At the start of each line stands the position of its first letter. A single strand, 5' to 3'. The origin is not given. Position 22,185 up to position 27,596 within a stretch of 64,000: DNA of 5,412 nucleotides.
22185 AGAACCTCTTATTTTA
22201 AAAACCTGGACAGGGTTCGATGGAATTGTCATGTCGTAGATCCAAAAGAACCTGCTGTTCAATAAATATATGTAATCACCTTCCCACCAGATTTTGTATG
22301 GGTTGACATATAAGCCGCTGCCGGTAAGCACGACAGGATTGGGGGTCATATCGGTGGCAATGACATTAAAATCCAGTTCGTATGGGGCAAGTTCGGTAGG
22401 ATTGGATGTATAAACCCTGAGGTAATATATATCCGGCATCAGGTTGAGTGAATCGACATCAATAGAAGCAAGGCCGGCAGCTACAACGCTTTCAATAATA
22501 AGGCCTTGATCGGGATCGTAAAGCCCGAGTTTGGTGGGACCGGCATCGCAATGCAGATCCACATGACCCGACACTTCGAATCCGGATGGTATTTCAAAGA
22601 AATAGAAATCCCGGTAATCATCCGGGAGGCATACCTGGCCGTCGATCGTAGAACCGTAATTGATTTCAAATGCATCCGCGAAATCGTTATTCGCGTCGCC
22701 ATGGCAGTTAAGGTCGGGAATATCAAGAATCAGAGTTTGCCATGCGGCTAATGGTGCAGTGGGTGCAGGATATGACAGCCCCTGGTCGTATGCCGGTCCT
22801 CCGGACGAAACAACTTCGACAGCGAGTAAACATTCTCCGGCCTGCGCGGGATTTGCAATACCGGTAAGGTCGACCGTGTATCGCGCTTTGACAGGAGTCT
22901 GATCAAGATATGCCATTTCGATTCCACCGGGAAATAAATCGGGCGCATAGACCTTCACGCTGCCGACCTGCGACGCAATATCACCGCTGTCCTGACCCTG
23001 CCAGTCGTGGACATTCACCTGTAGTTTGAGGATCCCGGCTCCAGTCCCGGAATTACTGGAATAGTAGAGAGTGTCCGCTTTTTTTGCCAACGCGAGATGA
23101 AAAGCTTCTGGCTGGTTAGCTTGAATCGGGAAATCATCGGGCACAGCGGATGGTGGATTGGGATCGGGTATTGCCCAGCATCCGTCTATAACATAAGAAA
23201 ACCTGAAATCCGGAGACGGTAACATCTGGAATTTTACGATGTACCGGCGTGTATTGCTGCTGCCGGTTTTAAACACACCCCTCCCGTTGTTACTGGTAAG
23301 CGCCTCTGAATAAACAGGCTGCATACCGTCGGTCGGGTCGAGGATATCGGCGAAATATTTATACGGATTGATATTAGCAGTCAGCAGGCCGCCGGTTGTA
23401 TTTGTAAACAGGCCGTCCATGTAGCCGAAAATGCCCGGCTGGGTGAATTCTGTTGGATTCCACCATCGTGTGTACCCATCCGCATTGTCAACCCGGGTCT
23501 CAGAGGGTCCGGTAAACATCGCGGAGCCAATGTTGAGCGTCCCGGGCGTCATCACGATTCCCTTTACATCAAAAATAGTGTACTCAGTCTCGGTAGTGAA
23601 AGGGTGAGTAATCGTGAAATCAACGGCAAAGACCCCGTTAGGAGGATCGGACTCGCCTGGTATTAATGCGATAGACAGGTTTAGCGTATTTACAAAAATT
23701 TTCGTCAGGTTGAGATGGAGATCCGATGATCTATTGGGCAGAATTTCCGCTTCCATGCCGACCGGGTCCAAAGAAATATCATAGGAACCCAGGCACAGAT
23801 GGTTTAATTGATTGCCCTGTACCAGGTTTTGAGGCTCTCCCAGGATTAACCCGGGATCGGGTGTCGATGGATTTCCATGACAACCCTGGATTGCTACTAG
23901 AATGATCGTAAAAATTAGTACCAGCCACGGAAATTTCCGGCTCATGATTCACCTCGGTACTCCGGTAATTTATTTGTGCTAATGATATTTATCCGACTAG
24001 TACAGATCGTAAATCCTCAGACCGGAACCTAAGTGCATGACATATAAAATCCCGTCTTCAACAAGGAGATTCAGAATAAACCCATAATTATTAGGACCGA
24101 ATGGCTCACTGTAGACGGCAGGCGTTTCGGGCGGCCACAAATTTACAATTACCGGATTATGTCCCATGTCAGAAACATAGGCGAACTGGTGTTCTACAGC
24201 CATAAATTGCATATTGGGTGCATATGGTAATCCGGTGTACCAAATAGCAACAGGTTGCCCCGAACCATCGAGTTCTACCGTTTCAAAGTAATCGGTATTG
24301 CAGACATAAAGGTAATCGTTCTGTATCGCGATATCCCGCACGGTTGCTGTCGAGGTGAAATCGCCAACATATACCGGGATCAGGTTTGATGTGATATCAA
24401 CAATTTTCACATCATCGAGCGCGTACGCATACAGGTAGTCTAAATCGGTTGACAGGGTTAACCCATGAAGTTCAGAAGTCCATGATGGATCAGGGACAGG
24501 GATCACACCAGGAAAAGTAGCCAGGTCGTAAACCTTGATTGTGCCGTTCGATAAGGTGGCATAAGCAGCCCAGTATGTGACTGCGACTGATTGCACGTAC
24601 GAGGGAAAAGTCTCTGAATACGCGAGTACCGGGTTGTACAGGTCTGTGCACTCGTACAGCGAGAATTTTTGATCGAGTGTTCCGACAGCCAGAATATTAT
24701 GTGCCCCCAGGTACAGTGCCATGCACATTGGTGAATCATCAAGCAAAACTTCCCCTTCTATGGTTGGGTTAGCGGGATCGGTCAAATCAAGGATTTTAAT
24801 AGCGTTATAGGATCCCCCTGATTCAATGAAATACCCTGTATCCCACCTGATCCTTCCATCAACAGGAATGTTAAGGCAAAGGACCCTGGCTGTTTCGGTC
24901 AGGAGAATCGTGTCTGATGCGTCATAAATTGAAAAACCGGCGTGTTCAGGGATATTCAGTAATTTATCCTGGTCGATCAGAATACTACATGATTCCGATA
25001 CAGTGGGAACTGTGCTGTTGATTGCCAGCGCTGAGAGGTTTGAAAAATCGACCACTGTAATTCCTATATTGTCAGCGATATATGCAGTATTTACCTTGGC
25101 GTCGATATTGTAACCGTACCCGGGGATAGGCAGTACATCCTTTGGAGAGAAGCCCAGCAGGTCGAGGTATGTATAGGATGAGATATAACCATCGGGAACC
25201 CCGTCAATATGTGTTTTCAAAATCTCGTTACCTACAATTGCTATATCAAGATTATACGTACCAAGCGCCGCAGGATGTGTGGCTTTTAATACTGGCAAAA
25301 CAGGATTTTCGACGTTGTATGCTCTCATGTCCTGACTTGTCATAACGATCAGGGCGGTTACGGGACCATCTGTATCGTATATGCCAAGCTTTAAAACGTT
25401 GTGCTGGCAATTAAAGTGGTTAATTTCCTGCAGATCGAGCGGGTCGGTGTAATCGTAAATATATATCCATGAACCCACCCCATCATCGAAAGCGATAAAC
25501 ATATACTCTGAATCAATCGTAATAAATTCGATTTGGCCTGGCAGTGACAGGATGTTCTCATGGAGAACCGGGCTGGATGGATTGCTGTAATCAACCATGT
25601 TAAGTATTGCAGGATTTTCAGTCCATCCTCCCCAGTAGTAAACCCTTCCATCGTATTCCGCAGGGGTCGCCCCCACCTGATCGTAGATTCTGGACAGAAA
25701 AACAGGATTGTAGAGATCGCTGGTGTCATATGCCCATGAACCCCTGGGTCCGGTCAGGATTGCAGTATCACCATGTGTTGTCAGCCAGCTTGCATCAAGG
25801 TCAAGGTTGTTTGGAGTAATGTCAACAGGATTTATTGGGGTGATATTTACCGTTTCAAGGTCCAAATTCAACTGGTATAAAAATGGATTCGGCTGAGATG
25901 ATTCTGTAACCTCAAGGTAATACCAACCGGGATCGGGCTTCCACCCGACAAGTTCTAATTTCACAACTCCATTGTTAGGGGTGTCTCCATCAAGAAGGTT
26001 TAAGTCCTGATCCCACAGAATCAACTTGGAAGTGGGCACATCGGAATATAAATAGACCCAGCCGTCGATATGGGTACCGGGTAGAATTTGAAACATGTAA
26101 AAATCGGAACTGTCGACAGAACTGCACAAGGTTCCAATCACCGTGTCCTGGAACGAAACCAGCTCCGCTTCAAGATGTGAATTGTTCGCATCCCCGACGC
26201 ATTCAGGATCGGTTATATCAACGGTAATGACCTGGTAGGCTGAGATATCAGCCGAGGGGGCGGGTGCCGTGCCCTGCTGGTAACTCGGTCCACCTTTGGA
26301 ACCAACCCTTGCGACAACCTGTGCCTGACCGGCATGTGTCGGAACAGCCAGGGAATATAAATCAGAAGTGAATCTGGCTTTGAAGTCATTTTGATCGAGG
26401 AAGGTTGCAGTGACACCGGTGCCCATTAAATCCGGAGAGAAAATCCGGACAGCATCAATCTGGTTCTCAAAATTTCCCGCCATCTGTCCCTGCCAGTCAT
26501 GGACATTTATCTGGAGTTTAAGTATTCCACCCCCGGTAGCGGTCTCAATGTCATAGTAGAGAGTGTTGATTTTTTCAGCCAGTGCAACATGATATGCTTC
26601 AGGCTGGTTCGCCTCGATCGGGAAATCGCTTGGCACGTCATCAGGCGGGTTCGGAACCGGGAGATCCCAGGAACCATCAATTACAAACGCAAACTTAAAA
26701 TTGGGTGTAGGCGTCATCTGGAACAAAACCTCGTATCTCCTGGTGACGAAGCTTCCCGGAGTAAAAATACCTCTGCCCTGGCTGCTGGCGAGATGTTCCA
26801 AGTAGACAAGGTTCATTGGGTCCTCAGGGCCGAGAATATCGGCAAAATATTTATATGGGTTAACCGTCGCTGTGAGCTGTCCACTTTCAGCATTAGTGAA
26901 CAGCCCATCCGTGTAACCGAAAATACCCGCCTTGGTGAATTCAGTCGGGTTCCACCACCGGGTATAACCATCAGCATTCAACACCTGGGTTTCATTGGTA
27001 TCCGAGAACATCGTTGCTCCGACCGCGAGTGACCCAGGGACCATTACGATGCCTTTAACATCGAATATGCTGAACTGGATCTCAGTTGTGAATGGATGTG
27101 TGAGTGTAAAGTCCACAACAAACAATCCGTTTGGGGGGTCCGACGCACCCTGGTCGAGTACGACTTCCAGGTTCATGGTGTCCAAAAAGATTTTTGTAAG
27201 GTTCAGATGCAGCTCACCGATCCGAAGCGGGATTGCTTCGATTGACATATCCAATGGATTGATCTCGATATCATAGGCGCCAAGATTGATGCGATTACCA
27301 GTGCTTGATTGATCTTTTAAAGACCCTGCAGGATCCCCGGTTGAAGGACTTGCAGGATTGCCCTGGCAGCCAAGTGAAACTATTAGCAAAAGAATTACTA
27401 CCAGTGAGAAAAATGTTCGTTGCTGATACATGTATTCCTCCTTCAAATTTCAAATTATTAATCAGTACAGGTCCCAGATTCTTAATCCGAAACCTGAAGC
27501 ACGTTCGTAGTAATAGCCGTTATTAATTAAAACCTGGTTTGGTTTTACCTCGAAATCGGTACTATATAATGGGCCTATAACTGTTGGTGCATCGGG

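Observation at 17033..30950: Tandem array of four giant paralogous surface lipoproteins with signs of gene conversion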

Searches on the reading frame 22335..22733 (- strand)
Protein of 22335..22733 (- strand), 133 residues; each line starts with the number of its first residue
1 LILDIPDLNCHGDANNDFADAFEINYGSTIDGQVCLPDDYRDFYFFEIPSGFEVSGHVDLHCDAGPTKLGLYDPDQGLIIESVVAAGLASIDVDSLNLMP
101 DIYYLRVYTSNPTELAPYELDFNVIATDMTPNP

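Call 87: search_solved_structures(query=window:22335-22733:-, max_evalue=1, show_alignments=2)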
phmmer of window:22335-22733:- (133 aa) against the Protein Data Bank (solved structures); distinct sequences matched with E-value up to 1: 5.
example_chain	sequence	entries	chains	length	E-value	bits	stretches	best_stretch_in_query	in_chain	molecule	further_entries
4hpk_A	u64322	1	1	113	0.00044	23.7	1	14-111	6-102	Collagenase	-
4hpk_B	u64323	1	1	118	0.00045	23.7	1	14-111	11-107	Collagenase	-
1nqj_A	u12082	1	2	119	0.00048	23.6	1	14-111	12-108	class 1 collagenase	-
1nqd_A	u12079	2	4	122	0.00049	23.6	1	14-111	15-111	class 1 collagenase | Collagenase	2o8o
5iku_A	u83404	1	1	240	0.00059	23.3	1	14-111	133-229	Collagenase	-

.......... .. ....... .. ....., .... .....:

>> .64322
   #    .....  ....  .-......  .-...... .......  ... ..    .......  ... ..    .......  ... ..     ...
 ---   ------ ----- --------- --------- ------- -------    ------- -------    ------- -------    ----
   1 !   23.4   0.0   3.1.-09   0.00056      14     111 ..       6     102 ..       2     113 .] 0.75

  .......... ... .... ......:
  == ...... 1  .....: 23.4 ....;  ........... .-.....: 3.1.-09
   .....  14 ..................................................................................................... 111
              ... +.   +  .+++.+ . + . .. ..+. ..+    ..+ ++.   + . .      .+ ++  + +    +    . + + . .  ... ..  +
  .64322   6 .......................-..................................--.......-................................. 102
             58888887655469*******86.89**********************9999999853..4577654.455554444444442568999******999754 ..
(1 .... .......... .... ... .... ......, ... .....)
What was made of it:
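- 20502..23945 (-): G3, 1147 aa. Lipobox Cys aa 22 (23880-23882); N-module aa 53-410 (22716-23789); PPC aa 414-532 (22350-22706); propellers aa 540-1147 (20505-22328). ColG alignment call 87.
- On PPC / collagen-binding domain (ColG s3b type): Only phmmer against the ColG chains gives E 4e-4 (call 87). The NND and DDxRDxY motifs align with ColG (call 87).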

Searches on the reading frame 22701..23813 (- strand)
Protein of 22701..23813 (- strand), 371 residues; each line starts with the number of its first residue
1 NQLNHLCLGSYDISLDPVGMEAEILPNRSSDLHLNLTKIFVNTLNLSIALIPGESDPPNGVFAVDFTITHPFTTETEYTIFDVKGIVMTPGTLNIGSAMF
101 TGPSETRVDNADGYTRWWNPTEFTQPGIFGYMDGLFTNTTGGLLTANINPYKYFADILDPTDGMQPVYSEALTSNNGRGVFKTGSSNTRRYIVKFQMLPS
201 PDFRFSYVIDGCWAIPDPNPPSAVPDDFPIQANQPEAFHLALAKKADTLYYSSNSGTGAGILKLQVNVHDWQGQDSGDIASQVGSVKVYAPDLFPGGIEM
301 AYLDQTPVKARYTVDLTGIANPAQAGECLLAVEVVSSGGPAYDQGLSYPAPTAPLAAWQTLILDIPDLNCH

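Call 56: search_solved_structures(query=A3, max_evalue=10)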
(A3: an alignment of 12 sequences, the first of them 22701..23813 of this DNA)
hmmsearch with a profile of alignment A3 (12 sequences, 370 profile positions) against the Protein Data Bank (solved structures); distinct sequences matched with E-value up to 10: 0.

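Call 67: search_protein_representatives(alignment_id=A3)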
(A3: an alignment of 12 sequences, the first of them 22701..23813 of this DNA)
Query: 12 sequences, 370 profile positions. Proteins with E-value up to 0.001 (for the whole library): 1647; up to 1e-10: 1432; up to 1e-30: 869. The best 150 are listed.
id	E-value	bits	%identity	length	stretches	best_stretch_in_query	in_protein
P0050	1.2e-182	623.4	-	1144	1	2-369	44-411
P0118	7.8e-181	617.4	-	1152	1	3-370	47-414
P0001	3.8e-180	615.1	-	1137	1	2-370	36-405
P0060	4.4e-179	611.6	-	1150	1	3-370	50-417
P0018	3.3e-178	608.8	-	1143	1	3-369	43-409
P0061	1.4e-174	596.8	-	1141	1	2-370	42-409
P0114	4.1e-174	595.3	-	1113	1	5-369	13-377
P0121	5.2e-174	594.9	-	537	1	2-370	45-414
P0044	6.4e-174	594.7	-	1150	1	3-370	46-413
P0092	1.7e-172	590.0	-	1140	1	3-369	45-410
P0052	3.8e-172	588.8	-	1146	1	2-369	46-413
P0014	9.3e-172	587.5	-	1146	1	4-369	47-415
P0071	1.2e-171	587.2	-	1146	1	3-369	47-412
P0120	3.4e-171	585.7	-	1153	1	2-370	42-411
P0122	9.6e-171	584.2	-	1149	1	4-369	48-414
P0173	8.7e-84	298.1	-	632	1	2-365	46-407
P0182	1.7e-73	264.2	-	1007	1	5-365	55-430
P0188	7.9e-71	255.4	-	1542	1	4-364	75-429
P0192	1.8e-68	247.7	-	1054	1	4-365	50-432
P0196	2.7e-67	243.8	-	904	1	3-366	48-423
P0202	3.2e-65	237.0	-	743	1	3-366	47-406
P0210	1.5e-63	231.5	-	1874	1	4-365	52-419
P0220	2.3e-62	227.6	-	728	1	4-368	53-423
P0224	4.9e-62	226.5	-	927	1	4-366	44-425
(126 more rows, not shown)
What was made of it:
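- The N-module profile finds 1647 representatives of 50% clusters, always at aa ~45-415, in proteins of 576-1874 aa (call 67).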

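Call 68: search_protein_families(library=pfam, proteins=[P0188, P0210, P0182, P0192, P0196, P0173, P0202, P0220, P0224], max_evalue=0.001)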
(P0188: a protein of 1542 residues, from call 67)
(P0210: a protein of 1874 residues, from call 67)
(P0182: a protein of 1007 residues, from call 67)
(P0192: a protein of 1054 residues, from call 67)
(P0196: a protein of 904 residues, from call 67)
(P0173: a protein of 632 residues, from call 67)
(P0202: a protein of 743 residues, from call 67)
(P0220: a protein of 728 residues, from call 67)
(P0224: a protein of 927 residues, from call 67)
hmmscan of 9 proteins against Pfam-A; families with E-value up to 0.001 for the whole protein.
P0188 (1542 aa): 4 families
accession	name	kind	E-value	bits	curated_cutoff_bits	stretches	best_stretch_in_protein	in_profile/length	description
PF07495.19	Y_Y_Y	-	6.5e-05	23.2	26.6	0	585-614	25-53/65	Y_Y_Y domain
PF00630.25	Filamin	-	0.00012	23.3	26.9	0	1039-1096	41-84/93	Filamin/ABP280 repeat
PF00028.23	Cadherin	-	0.00023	21.9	28.8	0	551-621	17-90/93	Cadherin domain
PF00801.26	PKD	-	0.00033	21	23.5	0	539-615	9-73/80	PKD domain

P0210 (1874 aa): 3 families
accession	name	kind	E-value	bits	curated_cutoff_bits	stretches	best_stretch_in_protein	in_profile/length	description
PF03495.19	Binary_toxB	-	2.5e-09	37.6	25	1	936-1006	2-72/78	Clostridial binary toxin B/anthrax toxin PA Ca-binding domain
PF10342.15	Kre9_KNH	-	1e-07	33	24.6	0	432-487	1-61/94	Kre9/KNH-like N-terminal Ig-like domain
PF17475.7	Binary_toxB_2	-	3.5e-07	30.6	25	1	1047-1186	27-155/218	Clostridial binary toxin B/anthrax toxin PA domain 2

P0182 (1007 aa): 0 families

P0192 (1054 aa): 1 family
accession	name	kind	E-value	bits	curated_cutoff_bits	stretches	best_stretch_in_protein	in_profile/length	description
PF06119.19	NIDO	-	3.1e-05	24.5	25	1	964-1006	73-115/186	Nidogen-like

P0196 (904 aa): 0 families

P0173 (632 aa): 0 families

P0202 (743 aa): 0 families

P0220 (728 aa): 1 family
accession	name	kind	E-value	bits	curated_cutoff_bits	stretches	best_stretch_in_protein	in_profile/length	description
PF10342.15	Kre9_KNH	-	1.3e-09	39.1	24.6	1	531-613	1-90/94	Kre9/KNH-like N-terminal Ig-like domain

P0224 (927 aa): 2 families
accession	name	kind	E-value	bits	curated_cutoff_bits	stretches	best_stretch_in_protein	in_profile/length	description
PF13360.13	PQQ_2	-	6.3e-16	59.2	27.6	2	695-785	4-88/233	Outer membrane protein assembly factor BamB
PF13570.13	Beta-prop_ACSF4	-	1.1e-09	38.6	133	1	691-897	110-297/329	Beta-alanine-activating enzyme, beta-propeller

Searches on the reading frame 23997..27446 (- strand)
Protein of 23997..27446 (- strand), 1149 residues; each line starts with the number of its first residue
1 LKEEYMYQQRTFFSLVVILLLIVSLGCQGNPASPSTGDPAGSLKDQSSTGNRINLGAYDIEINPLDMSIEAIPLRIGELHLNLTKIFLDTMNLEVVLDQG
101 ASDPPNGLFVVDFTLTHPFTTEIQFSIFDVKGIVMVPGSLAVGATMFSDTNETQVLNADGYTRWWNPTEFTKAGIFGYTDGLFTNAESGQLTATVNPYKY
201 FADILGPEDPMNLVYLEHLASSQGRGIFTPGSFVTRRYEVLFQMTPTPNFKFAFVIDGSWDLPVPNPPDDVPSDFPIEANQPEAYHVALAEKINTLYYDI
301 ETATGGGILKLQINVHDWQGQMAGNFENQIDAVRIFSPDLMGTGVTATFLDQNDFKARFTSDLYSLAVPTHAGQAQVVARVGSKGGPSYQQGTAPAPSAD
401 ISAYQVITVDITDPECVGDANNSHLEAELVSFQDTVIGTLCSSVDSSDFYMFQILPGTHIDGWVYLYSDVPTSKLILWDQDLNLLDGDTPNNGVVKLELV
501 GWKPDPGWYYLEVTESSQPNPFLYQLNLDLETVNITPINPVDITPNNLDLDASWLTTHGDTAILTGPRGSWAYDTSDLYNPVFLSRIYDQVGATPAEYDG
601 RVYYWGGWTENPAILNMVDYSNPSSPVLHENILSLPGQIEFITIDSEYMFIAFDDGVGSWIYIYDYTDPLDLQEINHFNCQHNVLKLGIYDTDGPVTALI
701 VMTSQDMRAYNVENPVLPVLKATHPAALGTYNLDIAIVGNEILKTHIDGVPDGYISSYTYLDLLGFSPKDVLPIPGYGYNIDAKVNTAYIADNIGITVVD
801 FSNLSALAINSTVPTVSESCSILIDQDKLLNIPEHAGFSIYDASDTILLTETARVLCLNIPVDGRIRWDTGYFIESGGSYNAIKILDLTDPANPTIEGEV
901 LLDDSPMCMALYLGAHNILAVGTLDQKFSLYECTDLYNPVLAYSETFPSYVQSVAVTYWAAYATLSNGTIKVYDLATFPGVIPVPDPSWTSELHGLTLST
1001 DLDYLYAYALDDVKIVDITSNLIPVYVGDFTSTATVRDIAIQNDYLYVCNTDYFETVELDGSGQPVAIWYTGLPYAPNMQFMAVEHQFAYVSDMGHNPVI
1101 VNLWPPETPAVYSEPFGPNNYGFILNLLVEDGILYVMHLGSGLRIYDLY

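Call 4: search_protein_families(library=pfam, proteins=[window:23997-27446:-], max_evalue=0.01)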
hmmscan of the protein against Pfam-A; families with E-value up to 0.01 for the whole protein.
window:23997-27446:- (1149 aa): 1 family
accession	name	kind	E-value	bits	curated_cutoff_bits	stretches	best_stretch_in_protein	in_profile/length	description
PF08309.17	LVIVD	-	0.00071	19.3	20.2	1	776-813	2-40/42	LVIVD repeat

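Call 57: search_protein_families(library=ncbifam, proteins=[window:23997-27431:-], max_evalue=1)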
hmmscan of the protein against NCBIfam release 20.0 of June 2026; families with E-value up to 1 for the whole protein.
window:23997-27431:- (1144 aa): 0 families
